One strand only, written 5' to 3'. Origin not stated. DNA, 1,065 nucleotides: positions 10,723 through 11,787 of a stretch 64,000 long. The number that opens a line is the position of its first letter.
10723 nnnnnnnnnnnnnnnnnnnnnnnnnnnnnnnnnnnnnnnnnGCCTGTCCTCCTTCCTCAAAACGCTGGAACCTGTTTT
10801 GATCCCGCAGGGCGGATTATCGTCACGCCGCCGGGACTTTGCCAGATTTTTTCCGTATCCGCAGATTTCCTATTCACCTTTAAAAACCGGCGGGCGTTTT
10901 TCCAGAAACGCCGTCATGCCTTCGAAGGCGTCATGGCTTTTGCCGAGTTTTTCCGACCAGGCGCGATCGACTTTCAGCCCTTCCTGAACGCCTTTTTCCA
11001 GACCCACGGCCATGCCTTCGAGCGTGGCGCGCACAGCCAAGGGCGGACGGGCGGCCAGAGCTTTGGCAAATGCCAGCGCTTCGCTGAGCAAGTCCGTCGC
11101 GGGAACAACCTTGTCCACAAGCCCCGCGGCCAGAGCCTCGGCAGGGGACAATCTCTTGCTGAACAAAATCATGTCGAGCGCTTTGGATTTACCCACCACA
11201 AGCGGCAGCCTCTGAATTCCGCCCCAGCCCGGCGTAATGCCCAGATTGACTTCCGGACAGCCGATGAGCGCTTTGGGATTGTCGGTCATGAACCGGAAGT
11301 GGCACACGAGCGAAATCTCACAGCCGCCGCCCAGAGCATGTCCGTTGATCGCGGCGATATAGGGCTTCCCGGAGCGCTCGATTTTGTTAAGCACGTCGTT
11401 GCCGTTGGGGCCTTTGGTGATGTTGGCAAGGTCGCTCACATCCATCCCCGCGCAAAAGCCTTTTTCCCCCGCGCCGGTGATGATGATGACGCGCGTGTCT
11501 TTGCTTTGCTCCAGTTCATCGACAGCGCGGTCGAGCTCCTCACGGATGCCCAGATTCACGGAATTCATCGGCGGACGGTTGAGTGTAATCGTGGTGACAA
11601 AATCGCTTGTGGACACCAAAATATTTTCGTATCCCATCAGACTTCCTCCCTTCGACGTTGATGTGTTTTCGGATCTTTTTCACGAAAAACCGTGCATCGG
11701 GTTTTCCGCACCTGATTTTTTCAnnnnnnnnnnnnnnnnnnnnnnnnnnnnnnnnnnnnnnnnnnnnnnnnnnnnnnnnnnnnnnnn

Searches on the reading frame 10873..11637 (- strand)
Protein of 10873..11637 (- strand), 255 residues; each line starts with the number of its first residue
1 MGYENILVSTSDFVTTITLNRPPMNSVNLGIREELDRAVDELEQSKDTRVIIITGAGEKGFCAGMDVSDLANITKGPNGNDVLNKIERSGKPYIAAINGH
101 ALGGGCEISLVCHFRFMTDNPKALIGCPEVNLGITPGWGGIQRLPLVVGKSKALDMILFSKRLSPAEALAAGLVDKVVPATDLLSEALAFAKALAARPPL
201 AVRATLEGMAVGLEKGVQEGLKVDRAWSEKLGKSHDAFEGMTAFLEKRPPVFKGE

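Call 40: search_protein_families(library=pfam, proteins=[window:10873-11637:-], max_evalue=0.00001)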
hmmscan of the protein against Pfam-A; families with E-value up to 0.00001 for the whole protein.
window:10873-11637:- (255 aa): 2 families
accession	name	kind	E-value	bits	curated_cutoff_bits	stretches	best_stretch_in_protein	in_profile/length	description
PF00378.25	ECH_1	-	2.6e-59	201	27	1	13-254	5-250/251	Enoyl-CoA hydratase/isomerase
PF16113.10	ECH_2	-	7.8e-34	118.1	27.2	1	15-183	2-177/335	Enoyl-CoA hydratase/isomerase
